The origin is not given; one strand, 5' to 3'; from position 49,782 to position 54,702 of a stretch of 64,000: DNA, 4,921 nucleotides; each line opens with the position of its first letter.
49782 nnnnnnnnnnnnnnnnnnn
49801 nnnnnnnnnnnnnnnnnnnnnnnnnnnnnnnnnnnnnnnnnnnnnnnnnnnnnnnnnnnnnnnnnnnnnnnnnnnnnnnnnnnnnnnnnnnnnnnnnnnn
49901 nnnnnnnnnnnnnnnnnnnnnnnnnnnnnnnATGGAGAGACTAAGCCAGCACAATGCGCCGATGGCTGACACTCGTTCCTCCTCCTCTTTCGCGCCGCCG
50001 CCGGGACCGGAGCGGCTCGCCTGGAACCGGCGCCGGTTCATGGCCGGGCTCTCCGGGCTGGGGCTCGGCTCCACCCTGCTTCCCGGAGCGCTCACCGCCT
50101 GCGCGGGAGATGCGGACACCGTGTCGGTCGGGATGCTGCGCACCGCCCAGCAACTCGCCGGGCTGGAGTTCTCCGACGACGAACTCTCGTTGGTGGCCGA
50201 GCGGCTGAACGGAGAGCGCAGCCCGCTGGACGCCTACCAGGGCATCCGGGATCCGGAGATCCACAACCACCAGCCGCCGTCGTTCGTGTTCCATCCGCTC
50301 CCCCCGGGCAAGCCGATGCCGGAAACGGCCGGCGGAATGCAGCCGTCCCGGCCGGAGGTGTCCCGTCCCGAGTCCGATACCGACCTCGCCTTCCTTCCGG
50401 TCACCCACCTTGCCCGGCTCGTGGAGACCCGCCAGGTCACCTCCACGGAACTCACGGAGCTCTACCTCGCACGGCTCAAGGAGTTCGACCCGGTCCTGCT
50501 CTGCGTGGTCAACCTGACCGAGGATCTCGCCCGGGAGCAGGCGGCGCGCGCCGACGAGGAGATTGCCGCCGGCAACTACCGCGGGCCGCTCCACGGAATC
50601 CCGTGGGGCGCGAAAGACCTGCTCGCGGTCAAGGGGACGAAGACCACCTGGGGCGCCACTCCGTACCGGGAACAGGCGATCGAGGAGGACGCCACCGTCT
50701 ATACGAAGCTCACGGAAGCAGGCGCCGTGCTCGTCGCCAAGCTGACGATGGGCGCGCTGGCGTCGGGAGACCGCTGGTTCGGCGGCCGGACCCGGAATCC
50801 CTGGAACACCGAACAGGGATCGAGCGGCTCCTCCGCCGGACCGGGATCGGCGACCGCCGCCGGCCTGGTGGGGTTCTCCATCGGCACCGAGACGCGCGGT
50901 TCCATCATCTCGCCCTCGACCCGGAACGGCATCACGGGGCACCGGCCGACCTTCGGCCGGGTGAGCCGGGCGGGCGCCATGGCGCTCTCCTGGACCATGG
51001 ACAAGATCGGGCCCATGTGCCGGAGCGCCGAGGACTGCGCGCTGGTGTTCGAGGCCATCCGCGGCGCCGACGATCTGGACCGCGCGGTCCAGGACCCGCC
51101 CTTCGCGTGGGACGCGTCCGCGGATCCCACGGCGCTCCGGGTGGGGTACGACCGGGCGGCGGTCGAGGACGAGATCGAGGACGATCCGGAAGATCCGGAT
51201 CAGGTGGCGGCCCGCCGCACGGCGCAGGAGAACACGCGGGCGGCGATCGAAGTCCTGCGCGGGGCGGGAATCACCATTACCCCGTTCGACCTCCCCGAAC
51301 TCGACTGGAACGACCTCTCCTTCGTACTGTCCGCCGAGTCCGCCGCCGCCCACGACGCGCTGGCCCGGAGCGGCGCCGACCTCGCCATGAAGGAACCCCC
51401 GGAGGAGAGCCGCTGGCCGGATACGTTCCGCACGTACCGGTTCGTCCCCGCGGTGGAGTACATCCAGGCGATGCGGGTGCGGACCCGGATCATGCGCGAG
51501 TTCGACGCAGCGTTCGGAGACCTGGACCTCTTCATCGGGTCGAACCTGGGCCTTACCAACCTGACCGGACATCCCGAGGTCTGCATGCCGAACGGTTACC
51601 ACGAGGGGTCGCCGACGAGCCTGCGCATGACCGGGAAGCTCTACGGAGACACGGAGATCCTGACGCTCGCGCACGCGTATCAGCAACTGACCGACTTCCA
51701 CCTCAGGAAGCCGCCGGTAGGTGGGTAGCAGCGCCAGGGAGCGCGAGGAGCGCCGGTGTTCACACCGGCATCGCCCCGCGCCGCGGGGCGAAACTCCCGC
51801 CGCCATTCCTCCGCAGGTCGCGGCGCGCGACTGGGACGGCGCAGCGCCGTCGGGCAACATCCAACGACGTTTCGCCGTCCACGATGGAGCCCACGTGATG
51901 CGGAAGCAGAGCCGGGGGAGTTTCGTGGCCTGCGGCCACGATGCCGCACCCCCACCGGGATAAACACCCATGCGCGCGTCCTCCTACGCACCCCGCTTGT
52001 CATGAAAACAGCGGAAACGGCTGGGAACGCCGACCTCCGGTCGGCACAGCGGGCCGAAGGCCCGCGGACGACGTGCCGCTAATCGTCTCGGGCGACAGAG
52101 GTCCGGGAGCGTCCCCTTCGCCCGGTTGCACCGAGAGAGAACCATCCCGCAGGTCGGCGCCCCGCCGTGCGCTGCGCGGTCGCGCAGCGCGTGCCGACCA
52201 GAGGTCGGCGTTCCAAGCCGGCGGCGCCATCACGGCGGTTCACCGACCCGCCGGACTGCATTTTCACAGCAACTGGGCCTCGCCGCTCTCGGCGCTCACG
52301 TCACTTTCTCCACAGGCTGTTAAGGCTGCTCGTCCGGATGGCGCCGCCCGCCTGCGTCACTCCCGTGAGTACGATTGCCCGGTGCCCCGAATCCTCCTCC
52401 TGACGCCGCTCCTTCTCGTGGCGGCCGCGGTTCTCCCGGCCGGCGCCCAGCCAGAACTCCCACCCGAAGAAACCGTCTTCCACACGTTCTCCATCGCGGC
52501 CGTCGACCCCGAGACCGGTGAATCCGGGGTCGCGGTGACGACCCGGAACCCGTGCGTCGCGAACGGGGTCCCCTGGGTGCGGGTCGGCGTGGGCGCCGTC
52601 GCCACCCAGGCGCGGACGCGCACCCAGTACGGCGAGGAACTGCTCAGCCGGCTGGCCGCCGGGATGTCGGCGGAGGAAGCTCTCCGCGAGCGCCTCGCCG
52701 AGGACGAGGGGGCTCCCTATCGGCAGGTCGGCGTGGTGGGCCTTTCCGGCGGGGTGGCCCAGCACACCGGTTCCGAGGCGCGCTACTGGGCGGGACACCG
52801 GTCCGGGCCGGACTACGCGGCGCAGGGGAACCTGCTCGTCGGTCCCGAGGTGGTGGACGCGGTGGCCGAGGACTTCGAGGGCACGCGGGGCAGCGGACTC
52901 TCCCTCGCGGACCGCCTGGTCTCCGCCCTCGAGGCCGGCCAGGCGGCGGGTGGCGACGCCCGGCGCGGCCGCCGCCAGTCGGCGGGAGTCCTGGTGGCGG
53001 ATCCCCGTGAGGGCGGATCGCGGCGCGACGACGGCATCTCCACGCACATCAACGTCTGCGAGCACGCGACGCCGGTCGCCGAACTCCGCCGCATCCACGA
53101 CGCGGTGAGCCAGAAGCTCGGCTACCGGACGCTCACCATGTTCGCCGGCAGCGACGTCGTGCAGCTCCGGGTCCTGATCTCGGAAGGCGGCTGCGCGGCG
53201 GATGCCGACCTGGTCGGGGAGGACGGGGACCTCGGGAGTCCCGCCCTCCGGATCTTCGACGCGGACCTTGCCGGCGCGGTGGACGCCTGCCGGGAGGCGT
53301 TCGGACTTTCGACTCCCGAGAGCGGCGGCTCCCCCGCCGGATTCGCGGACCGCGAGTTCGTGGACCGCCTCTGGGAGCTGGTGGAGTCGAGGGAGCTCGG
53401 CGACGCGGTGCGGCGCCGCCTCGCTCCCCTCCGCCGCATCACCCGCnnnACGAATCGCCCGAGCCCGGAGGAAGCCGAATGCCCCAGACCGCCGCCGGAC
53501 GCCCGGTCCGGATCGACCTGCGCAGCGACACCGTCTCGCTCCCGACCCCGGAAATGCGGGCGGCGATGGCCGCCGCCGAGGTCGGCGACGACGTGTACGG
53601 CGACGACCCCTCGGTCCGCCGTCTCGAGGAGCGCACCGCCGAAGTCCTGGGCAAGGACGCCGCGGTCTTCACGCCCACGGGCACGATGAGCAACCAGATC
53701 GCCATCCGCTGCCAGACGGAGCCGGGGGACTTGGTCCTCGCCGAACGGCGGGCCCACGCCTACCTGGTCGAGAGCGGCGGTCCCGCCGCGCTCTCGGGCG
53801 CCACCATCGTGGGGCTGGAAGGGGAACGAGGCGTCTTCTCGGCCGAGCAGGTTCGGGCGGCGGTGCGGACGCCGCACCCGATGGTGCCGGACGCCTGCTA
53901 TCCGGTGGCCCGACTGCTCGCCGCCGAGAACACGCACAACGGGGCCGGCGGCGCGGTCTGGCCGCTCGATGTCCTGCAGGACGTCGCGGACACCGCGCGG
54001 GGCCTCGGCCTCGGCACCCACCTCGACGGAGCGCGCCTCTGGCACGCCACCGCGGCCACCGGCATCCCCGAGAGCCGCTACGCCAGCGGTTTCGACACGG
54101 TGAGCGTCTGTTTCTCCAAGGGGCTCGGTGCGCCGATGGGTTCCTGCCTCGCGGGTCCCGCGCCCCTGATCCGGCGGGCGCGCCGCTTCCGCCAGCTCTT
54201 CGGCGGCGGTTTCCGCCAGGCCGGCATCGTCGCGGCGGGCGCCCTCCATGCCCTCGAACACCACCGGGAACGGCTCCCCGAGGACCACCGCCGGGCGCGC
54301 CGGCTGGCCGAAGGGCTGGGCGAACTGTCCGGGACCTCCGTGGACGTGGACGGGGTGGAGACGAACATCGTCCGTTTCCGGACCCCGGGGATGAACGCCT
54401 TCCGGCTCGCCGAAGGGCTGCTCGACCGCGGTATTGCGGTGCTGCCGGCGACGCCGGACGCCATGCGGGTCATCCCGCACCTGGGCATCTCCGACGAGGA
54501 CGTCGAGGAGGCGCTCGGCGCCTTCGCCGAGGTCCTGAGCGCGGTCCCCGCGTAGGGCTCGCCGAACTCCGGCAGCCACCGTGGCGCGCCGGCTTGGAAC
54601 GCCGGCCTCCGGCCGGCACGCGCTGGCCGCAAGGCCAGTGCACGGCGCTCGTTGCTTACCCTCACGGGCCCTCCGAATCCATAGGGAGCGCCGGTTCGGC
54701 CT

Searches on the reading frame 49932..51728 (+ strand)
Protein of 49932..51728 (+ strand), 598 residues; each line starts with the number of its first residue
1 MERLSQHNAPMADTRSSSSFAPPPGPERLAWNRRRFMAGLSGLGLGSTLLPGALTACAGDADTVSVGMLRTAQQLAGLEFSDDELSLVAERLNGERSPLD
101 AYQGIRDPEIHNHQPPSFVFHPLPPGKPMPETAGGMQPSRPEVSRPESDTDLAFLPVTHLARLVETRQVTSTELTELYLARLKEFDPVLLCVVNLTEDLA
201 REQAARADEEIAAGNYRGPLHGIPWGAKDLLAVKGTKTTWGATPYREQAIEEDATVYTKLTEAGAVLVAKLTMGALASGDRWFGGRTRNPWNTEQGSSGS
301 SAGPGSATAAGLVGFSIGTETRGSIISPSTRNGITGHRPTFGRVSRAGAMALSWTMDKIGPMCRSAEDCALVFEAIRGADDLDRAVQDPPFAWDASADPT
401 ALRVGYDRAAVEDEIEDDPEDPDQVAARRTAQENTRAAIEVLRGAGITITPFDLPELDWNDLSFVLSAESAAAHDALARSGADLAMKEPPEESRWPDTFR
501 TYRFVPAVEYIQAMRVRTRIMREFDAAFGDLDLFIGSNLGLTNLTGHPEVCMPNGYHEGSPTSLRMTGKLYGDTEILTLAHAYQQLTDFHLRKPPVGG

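Call 27: search_protein_families(library=pfam, proteins=[window:49932-51728:+], max_evalue=0.00001)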
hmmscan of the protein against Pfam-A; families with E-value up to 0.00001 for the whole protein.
window:49932-51728:+ (598 aa): 1 family
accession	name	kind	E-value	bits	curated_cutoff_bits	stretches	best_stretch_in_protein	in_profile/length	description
PF01425.27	Amidase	-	1e-67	229.6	27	1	173-535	1-373/445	Amidase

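Call 55: find_homologous_proteins(query=window:49932-51728:+, max_evalue=1e-120)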
Query window:49932-51728:+ (598 aa): 7738 proteins with E <= 1e-120 among 8000 candidates; the best 120 are listed.
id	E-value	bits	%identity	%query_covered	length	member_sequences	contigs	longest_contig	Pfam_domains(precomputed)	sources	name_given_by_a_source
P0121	0.0e+0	1307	95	100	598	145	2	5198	PF01425.27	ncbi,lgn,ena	-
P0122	0.0e+0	1211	90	98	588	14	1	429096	PF01425.27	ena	-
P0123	0.0e+0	1208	90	98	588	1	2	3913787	PF01425.27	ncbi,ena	-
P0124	0.0e+0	1205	90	98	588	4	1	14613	PF01425.27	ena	-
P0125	0.0e+0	1205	90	98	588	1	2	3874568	PF01425.27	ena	-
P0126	0.0e+0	1199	90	96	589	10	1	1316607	PF01425.27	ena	-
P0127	0.0e+0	1183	88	96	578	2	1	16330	PF01425.27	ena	-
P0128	0.0e+0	1154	86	98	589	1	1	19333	PF01425.27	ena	-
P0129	0.0e+0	1148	90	93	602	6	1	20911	PF01425.27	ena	-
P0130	0.0e+0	1143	86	95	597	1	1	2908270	PF01425.27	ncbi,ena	-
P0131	0.0e+0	1141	85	99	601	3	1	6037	PF01425.27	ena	-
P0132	0.0e+0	1139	85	95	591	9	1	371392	PF01425.27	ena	-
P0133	0.0e+0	1134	86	95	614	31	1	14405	PF01425.27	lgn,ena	-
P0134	0.0e+0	1100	82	98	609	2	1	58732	PF01425.27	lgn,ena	-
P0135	0.0e+0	1099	82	98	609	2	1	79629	PF01425.27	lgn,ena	-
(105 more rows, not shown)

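Call 56: find_encoding_contigs(protein=P0121, flank=2500, max_places=2)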
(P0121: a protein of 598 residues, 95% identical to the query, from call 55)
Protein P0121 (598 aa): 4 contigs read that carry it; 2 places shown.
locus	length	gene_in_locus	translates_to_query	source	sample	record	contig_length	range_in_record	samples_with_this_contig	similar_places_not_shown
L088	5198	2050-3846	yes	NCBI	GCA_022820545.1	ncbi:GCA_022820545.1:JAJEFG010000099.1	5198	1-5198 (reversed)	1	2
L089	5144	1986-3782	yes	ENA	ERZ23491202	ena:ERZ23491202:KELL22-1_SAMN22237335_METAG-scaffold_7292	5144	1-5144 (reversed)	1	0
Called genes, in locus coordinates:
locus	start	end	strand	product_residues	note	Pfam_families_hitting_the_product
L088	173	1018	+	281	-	PF01557:FAA_hydrolase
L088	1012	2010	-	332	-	PF02826:2-Hacid_dh_C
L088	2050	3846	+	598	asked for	PF01425:Amidase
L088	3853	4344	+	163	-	-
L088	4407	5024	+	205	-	PF08843:AbiEii (weak)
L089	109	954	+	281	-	PF01557:FAA_hydrolase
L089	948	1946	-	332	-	PF02826:2-Hacid_dh_C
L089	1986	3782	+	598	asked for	PF01425:Amidase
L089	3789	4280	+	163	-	-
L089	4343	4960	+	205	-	PF08843:AbiEii (weak)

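Call 57: find_encoding_contigs(protein=P0123, flank=2500, max_places=2)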
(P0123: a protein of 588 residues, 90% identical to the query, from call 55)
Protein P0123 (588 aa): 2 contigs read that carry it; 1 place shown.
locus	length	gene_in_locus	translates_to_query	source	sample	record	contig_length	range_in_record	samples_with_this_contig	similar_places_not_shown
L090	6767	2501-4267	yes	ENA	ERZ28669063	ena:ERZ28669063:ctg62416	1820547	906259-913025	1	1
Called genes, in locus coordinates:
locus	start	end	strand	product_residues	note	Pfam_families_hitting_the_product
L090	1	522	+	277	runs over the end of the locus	PF01557:FAA_hydrolase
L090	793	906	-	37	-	-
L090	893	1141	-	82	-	-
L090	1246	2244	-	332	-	PF00389:2-Hacid_dh (weak), PF02826:2-Hacid_dh_C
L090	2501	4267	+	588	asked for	PF01425:Amidase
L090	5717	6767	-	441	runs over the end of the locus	PF00266:Aminotran_5, PF01041:DegT_DnrJ_EryC1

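Call 58: find_encoding_contigs(protein=P0126, flank=2500, max_places=1)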
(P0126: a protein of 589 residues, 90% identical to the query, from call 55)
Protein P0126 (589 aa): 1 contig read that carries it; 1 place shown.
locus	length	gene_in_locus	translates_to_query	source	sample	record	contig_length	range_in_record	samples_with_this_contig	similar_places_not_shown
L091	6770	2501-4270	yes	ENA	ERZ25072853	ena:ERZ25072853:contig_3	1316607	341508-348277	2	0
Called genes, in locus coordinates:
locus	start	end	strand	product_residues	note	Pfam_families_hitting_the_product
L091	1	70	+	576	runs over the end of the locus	PF07969:Amidohydro_3, PF01979:Amidohydro_1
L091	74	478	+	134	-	PF06094:GGACT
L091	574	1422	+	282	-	PF01557:FAA_hydrolase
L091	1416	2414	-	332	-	PF00389:2-Hacid_dh (weak), PF02826:2-Hacid_dh_C, PF00670:AdoHcyase_NAD (faint)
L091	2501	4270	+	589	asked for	PF01425:Amidase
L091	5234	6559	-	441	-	PF00266:Aminotran_5, PF01041:DegT_DnrJ_EryC1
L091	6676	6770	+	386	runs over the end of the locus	PF00072:Response_reg, PF07228:SpoIIE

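Call 59: find_encoding_contigs(protein=P0130, flank=2500, max_places=1)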
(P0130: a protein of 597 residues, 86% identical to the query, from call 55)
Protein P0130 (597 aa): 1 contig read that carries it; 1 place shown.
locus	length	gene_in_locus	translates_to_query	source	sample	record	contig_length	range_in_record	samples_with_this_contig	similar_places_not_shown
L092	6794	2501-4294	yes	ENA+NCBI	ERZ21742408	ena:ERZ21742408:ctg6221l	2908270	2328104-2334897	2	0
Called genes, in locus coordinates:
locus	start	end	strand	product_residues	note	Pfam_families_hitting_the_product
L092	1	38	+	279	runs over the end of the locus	PF01557:FAA_hydrolase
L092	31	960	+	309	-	-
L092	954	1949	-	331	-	PF02826:2-Hacid_dh_C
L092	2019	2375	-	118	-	PF05154:TM2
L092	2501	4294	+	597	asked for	PF01425:Amidase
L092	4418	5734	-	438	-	PF00155:Aminotran_1_2 (weak), PF00266:Aminotran_5, PF01041:DegT_DnrJ_EryC1 (weak)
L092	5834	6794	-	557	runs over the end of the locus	PF13424:TPR_12 (faint)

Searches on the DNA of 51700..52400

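Call 41: search_rna_families(source=window, start=51700, end=52400, threshold=evalue, max_evalue=1)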
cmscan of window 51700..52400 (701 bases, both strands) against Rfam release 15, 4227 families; matches with E-value up to 1: 1.
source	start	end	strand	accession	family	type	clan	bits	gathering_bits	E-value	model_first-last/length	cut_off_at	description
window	51768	51801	+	RF01340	CRISPR-DR29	Gene; CRISPR;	-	19.1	39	0.32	1-37/37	no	CRISPR RNA direct repeat element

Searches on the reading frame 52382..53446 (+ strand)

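Call 66: search_protein_families(library=pfam, proteins=[window:52382-53446:+], max_evalue=0.001)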
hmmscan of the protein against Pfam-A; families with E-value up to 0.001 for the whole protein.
window:52382-53446:+ (355 aa): 1 family
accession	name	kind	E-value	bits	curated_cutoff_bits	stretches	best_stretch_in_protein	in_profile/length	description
PF06267.17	DUF1028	-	4.3e-62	209.8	26.2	1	35-235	1-193/193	Family of unknown function (DUF1028)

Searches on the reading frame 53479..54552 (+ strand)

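Call 66: search_protein_families(library=pfam, proteins=[window:53479-54552:+], max_evalue=0.001)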
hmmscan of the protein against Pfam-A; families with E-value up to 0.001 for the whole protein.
window:53479-54552:+ (358 aa): 2 families
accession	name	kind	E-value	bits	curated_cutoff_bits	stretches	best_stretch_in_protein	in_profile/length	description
PF01212.27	Beta_elim_lyase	-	7.5e-90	301.6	27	1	13-300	1-285/288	Beta-eliminating lyase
PF00202.27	Aminotran_3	-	0.00017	20.9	30.5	0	308-353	358-403/403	Aminotransferase class-III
